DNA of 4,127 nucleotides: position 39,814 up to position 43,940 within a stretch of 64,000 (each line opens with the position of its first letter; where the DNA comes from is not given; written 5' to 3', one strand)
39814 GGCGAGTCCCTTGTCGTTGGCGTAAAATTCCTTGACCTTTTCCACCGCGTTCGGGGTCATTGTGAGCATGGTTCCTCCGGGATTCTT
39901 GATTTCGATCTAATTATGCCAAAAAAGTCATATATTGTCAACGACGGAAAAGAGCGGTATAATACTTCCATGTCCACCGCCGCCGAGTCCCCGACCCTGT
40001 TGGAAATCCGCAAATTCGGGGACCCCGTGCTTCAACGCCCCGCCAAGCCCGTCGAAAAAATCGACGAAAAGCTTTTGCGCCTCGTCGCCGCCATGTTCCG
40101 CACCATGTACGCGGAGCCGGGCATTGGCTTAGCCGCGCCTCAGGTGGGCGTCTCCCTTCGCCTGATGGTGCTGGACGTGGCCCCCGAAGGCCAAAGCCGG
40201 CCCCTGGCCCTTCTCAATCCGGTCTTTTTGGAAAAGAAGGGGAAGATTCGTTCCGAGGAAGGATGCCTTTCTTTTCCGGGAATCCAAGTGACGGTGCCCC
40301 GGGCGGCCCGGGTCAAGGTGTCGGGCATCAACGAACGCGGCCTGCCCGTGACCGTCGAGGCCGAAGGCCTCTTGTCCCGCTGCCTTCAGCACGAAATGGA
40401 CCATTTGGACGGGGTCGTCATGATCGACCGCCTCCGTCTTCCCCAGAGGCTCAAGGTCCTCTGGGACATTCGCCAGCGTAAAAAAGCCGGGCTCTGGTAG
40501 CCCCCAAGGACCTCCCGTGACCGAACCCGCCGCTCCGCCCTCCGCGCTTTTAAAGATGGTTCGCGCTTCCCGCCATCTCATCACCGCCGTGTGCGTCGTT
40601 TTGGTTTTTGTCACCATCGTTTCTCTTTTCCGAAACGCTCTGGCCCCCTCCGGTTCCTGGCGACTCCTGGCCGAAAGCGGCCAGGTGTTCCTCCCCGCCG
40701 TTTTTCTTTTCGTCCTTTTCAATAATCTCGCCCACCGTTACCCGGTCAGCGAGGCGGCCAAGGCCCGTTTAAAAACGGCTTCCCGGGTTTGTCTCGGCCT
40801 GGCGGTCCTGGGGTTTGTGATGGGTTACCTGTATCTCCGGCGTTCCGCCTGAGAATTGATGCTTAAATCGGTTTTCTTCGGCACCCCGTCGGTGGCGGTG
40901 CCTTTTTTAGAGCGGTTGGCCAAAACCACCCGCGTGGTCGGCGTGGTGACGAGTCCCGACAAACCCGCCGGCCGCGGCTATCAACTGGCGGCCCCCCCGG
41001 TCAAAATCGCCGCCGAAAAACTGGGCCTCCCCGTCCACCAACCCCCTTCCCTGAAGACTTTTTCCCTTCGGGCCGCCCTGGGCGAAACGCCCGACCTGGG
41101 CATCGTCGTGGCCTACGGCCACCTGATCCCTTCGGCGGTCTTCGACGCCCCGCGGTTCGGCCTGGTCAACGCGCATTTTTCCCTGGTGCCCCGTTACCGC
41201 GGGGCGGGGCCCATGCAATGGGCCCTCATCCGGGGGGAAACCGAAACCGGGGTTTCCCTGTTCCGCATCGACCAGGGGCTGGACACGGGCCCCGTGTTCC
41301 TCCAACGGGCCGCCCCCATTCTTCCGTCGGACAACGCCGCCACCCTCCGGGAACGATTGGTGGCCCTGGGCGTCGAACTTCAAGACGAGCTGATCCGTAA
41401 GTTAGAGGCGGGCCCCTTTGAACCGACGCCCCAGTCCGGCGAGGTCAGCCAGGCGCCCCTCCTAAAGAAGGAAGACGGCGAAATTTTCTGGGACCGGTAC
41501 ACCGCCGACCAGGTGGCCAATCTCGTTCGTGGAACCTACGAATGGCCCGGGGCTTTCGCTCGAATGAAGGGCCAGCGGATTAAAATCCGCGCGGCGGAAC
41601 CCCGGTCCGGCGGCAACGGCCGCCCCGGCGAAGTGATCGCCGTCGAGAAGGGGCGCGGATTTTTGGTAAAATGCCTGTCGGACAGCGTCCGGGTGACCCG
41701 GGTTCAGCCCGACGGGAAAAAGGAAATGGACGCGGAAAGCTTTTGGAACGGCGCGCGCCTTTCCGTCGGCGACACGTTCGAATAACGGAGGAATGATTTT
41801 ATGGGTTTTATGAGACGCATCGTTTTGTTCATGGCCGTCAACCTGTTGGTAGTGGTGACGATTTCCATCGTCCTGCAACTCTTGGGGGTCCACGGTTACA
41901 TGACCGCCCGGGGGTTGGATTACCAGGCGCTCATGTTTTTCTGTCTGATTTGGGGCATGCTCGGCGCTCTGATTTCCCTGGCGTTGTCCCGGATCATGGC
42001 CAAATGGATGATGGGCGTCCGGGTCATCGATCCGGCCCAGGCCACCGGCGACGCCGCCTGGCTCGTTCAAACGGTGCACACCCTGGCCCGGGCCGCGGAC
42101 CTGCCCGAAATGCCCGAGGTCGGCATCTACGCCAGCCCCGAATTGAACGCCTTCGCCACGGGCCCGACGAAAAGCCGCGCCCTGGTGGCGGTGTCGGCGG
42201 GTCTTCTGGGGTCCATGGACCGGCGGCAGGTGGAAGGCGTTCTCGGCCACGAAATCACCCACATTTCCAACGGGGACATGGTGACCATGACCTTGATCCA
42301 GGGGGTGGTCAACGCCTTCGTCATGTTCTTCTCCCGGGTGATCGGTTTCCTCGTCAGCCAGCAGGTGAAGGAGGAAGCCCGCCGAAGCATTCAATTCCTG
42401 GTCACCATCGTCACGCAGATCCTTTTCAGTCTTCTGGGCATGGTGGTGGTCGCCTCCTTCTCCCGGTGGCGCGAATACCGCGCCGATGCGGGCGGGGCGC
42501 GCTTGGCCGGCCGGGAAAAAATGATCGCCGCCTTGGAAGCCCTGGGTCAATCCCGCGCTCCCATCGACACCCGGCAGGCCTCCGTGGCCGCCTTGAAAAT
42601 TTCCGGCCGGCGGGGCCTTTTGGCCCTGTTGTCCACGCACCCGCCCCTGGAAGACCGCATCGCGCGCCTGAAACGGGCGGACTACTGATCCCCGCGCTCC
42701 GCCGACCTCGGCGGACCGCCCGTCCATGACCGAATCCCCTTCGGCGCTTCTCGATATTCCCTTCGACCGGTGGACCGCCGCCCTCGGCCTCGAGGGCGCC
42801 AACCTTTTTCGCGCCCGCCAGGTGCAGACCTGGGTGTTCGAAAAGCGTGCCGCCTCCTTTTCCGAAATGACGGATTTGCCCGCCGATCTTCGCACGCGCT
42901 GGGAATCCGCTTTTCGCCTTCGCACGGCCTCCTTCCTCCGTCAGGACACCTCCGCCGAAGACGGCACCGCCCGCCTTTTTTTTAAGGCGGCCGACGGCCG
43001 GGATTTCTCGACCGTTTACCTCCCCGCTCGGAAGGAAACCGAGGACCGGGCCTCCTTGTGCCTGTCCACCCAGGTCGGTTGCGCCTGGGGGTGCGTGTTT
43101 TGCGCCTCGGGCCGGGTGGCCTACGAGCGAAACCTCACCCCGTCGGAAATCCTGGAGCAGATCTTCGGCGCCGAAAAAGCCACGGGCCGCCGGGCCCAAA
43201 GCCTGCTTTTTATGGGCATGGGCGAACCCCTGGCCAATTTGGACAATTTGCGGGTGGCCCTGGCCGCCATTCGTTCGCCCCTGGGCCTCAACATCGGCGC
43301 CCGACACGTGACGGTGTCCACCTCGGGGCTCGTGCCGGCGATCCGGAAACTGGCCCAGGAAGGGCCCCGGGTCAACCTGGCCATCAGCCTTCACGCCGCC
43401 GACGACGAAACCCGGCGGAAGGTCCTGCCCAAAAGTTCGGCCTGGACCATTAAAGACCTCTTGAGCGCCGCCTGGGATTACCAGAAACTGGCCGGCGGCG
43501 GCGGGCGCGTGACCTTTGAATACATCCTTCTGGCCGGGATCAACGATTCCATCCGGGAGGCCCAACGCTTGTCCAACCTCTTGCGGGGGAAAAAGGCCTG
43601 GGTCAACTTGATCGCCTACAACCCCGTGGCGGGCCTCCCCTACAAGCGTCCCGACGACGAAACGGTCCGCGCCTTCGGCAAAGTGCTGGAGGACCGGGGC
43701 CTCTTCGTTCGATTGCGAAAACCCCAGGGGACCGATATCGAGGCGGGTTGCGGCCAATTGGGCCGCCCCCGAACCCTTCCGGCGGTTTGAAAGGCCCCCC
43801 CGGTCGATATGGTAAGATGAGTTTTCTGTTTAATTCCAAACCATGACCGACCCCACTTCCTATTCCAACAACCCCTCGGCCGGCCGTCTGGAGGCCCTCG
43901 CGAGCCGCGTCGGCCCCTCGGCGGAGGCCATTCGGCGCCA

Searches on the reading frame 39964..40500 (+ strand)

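Call 3: search_protein_families(library=pfam, proteins=[window:39964-40500:+], max_evalue=0.01)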
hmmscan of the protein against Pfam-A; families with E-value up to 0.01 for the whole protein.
window:39964-40500:+ (178 aa): 1 family
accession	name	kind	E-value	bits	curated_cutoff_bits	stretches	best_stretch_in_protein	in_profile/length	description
PF01327.26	Pep_deformylase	-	5.1e-50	169.6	22.8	1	13-160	2-153/156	Polypeptide deformylase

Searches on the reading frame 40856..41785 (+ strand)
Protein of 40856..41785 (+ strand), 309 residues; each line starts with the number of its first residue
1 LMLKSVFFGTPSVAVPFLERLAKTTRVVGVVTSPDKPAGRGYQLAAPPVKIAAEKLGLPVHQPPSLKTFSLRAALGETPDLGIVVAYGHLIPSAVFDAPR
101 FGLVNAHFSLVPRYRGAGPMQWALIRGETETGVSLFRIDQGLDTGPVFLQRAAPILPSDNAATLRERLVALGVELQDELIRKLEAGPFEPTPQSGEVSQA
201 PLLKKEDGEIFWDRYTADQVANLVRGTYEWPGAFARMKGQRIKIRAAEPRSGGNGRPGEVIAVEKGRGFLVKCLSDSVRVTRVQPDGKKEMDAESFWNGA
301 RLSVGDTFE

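Call 3: search_protein_families(library=pfam, proteins=[window:40856-41785:+], max_evalue=0.01)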
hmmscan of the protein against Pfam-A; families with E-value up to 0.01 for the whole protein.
window:40856-41785:+ (309 aa): 2 families
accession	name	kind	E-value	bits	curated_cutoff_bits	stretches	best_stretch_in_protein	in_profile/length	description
PF00551.24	Formyl_trans_N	-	2.6e-32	112.5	26.1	1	4-172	2-173/181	Formyl transferase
PF02911.23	Formyl_trans_C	-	1.3e-25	89.9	21.1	1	203-300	2-99/100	Formyl transferase, C-terminal domain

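Call 4: search_protein_families(library=ncbifam, proteins=[window:40856-41785:+], max_evalue=0.01)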
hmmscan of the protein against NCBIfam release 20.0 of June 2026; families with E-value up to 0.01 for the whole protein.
window:40856-41785:+ (309 aa): 7 families
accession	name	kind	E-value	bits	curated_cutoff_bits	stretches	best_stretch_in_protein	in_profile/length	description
TIGR00460.1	fmt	equivalog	7.5e-69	232.2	201.5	1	4-307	2-311/315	methionyl-tRNA formyltransferase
NF005414.0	PRK06988.1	equivalog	1.2e-33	116.5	316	1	3-263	3-267/311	formyltransferase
NF005998.1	PRK08125.1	equivalog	1.5e-33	116.1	777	1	25-290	24-286/649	bifunctional UDP-4-amino-4-deoxy-L-arabinose formyltransferase/UDP-glucuronic acid oxidase ArnA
TIGR00639.1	PurN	equivalog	2.4e-12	46.8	150.1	1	77-170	78-171/192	phosphoribosylglycinamide formyltransferase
NF005755.0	PRK07579.1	equivalog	3.9e-06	26.9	238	1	79-188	66-172/245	dTDP-4-amino-4,6-dideoxyglucose formyltransferase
NF004684.0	PRK06027.1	subfamily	3.9e-05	23.5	223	1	78-164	165-251/286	formyltetrahydrofolate deformylase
TIGR00655.1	PurU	equivalog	0.00011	21.9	285.95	1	94-165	176-247/280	formyltetrahydrofolate deformylase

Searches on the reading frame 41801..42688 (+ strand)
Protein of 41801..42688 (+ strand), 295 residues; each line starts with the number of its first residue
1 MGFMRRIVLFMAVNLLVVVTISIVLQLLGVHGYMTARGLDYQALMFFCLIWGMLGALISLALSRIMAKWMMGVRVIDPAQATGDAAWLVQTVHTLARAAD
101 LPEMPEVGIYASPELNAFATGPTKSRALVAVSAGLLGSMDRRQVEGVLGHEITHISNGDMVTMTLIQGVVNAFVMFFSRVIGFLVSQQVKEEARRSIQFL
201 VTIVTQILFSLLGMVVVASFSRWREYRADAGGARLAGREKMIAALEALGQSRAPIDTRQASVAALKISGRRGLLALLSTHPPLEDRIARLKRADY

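Call 3: search_protein_families(library=pfam, proteins=[window:41801-42688:+], max_evalue=0.01)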
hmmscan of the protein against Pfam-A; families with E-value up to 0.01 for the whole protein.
window:41801-42688:+ (295 aa): 1 family
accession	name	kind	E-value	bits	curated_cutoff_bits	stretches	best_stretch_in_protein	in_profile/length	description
PF01435.24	Peptidase_M48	-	2.5e-36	125.7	20.3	1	85-292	4-184/186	Peptidase family M48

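Call 4: search_protein_families(library=ncbifam, proteins=[window:41801-42688:+], max_evalue=0.01)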
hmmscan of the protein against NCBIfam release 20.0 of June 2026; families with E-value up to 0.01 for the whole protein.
window:41801-42688:+ (295 aa): 9 families
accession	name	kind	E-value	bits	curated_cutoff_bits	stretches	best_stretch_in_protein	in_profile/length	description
NF003965.0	PRK05457.1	equivalog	1.3e-109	366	245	1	4-293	1-284/285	protease HtpX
NF003425.0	PRK04897.1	equivalog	3.4e-41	141.4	355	1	15-292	14-297/298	zinc metalloprotease HtpX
NF002669.0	PRK02391.1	equivalog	5.8e-38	130.7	341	1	33-292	32-290/298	zinc metalloprotease HtpX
NF002363.0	PRK01345.1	equivalog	3.8e-33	114.9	422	1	70-292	55-277/318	zinc metalloprotease HtpX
NF002826.0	PRK03001.1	equivalog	1.3e-31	109.8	369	1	56-292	42-277/285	zinc metalloprotease HtpX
NF002839.0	PRK03072.1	equivalog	2.4e-31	108.9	412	1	27-292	26-283/291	zinc metalloprotease HtpX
NF002775.0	PRK02870.1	equivalog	1.3e-30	106.8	285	1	56-291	80-334/338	zinc metalloprotease HtpX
NF002322.0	PRK01265.1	equivalog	3e-17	63.1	275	1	8-248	9-247/325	zinc metalloprotease HtpX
NF052399.1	M48_lipo_LoiP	exception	7.8e-06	25.5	365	1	108-161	90-139/247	metalloprotease LoiP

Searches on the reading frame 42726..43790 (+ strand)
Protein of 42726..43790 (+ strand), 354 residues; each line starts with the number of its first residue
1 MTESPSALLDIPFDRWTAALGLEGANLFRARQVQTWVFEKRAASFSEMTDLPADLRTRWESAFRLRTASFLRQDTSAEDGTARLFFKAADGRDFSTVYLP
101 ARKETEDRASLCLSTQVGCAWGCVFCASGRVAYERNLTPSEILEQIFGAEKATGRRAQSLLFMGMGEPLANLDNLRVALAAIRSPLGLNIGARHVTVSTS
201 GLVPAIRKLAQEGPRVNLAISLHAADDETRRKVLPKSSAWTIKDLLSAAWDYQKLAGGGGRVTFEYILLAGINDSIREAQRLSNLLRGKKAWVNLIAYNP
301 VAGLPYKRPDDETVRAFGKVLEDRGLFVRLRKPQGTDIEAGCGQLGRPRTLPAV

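Call 3: search_protein_families(library=pfam, proteins=[window:42726-43790:+], max_evalue=0.01)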
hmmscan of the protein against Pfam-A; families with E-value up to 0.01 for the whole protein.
window:42726-43790:+ (354 aa): 2 families
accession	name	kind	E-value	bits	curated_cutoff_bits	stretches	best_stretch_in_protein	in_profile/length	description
PF04055.27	Radical_SAM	-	1.7e-15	58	29.5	1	114-275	2-157/166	Radical SAM superfamily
PF21016.3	RlmN_N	-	1.2e-08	35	24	1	24-60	19-55/60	Ribosomal RNA large subunit methyltransferase N-terminal domain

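Call 4: search_protein_families(library=ncbifam, proteins=[window:42726-43790:+], max_evalue=0.01)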
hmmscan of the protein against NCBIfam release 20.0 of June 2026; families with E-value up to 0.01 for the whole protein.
window:42726-43790:+ (354 aa): 11 families
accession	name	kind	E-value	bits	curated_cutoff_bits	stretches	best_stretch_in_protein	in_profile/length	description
TIGR00048.1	rRNA_mod_RlmN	equivalog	9e-99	330.8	290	1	7-345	8-342/355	dual-specificity RNA methyltransferase RlmN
NF011031.0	PRK14461.1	equivalog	2.8e-78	263.5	601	1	7-350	9-366/372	ribosomal RNA large subunit methyltransferase N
NF008396.0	PRK11194.1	equivalog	2.3e-74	250.5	633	1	24-345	31-353/379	dual-specificity RNA methyltransferase RlmN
NF000424.4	CfrAB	exception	1.3e-61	208.8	530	1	28-345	19-336/338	Cfr family 23S rRNA (adenine(2503)-C(8))-methyltransferase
TIGR04432.1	rSAM_Cfr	equivalog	4.6e-61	207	550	1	28-345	21-338/341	Cfr family 23S rRNA (adenine(2503)-C(8))-methyltransferase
NF011034.0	PRK14464.1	equivalog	3.8e-60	203.5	422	1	46-347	39-327/348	RNA methyltransferase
NF011024.0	PRK14453.1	equivalog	5.7e-59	200.1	468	1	28-345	23-340/348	23S rRNA (adenine(2503)-C(8))-methyltransferase Cfr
NF011040.0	PRK14470.1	equivalog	1.7e-54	185.6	441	1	28-346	21-332/338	ribosomal RNA large subunit methyltransferase N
TIGR04043.1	rSAM_MSMEG_0568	hypoth_equivalog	0.00016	20.8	303.7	1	216-348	218-347/354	MSMEG_0568 family radical SAM protein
TIGR04100.1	rSAM_pair_X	hypoth_equivalog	0.00074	19.1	262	1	130-251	38-156/197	TIGR04100 family radical SAM protein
TIGR04038.1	tatD_link_rSAM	subfamily_domain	0.005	16.6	129.7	1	111-233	10-133/192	TatD family nuclease-associated radical SAM protein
